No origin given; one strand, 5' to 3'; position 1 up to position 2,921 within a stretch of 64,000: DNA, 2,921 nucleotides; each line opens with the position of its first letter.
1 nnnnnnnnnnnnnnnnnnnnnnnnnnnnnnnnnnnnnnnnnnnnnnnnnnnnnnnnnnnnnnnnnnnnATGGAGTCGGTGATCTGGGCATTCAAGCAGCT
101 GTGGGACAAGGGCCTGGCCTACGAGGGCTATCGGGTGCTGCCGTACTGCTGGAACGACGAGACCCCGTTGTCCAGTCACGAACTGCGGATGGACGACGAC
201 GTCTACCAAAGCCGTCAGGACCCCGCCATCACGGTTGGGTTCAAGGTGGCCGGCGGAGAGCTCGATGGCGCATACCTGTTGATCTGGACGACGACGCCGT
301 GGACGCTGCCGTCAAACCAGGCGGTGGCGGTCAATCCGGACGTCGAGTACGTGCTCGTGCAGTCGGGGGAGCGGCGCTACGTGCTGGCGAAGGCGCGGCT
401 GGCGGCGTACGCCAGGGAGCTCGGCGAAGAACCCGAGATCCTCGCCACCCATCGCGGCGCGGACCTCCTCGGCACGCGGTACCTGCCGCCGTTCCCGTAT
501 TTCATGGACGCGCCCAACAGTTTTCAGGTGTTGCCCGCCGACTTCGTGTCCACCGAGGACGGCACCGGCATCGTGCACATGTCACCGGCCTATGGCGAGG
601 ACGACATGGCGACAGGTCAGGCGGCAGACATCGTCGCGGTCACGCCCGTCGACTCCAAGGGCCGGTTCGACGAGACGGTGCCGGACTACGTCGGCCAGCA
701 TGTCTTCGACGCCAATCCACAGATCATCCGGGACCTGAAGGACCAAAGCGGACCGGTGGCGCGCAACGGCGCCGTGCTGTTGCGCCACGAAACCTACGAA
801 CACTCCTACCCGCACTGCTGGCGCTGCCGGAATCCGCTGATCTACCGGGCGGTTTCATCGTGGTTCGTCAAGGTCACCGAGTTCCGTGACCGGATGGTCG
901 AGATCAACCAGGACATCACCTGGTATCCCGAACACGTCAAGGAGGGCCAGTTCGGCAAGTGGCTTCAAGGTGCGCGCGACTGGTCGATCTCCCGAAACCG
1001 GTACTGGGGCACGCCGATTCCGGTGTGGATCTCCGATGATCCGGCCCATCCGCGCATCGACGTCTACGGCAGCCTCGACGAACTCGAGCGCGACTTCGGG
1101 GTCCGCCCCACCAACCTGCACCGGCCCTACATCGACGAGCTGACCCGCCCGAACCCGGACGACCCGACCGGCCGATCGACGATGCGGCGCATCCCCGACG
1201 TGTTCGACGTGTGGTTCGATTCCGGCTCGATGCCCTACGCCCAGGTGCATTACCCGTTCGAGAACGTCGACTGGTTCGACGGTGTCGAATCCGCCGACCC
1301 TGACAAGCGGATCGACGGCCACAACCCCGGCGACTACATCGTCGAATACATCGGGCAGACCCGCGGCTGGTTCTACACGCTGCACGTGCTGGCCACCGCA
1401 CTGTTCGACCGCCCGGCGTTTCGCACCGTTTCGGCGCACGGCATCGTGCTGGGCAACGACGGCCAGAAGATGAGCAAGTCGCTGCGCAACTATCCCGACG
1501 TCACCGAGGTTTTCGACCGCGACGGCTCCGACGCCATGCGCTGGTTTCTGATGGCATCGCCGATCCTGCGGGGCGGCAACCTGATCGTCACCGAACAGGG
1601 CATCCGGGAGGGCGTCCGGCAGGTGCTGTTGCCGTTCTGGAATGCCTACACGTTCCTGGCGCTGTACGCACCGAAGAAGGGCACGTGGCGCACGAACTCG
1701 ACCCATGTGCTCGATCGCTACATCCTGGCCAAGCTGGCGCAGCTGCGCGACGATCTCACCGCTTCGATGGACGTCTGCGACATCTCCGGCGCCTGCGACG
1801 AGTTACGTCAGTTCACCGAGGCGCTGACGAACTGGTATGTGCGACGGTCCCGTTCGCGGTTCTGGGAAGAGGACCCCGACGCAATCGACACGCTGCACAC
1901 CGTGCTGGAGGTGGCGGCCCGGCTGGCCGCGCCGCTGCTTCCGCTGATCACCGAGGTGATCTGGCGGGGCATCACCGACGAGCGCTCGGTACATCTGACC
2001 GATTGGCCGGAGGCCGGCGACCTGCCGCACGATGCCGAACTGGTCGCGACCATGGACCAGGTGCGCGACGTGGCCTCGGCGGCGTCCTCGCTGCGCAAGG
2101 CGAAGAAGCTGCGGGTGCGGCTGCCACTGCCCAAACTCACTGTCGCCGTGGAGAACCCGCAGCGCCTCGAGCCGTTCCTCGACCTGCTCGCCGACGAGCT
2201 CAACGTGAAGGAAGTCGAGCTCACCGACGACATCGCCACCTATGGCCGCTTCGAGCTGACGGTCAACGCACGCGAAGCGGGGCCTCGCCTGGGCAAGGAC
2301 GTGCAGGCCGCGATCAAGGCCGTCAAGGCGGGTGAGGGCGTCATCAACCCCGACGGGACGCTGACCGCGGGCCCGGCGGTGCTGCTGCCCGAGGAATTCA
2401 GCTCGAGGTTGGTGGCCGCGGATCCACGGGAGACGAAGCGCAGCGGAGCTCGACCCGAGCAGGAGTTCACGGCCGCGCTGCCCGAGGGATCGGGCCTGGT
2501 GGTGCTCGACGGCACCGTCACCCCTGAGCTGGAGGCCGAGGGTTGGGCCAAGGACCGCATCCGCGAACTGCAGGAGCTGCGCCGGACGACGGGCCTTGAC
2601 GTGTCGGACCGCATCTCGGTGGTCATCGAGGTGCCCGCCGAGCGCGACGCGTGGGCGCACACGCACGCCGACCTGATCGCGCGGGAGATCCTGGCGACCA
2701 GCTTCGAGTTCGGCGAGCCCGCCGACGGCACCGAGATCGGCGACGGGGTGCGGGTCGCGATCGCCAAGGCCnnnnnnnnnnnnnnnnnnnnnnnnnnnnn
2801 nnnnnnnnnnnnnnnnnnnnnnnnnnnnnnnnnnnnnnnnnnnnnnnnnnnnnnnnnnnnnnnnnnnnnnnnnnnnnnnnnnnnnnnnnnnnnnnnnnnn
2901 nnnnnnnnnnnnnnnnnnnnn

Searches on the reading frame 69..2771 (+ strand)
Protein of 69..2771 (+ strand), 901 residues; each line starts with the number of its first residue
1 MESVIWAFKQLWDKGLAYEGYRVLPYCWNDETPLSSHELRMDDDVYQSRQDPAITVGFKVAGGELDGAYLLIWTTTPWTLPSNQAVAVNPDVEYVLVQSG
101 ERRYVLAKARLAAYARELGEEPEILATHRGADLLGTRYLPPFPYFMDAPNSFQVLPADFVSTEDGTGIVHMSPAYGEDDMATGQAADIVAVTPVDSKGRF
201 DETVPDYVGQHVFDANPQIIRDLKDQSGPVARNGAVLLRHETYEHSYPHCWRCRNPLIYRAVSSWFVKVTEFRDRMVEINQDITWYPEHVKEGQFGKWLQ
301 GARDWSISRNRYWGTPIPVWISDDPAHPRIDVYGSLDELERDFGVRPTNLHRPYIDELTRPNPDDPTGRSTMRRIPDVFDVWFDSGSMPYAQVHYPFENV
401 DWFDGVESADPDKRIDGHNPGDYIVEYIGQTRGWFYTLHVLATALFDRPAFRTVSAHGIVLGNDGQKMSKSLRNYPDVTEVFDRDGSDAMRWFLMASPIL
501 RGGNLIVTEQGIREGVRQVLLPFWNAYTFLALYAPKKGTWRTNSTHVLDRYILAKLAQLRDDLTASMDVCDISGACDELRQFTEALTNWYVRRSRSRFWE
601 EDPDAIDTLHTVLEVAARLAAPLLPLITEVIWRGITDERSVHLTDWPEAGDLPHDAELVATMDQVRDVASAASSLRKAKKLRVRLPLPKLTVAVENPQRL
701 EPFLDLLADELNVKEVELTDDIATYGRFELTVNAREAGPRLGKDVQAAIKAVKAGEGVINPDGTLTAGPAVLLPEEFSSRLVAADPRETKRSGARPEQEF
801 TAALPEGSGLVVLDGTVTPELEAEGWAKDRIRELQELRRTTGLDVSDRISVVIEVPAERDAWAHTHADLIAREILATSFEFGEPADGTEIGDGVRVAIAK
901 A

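Call 66: search_protein_families(library=pfam, proteins=[window:69-2771:+], max_evalue=0.001)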
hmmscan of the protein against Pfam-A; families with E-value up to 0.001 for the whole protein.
window:69-2771:+ (901 aa): 4 families
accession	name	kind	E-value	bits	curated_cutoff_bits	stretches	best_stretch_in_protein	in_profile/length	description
PF00133.28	tRNA-synt_1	-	8.8e-69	232.7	22.7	1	1-501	140-409/414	tRNA synthetases class I (I, L, M and V)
PF08264.19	Anticodon_1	-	3.6e-26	92.3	25.1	1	549-688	1-145/148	Anticodon-binding domain of tRNA ligase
PF19302.4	DUF5915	-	2.1e-24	86.6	27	1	705-890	2-181/195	Domain of unknown function (DUF5915)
PF09334.17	tRNA-synt_1g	-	9.4e-09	34.9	20.1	0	246-318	165-238/391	tRNA synthetases class I (M)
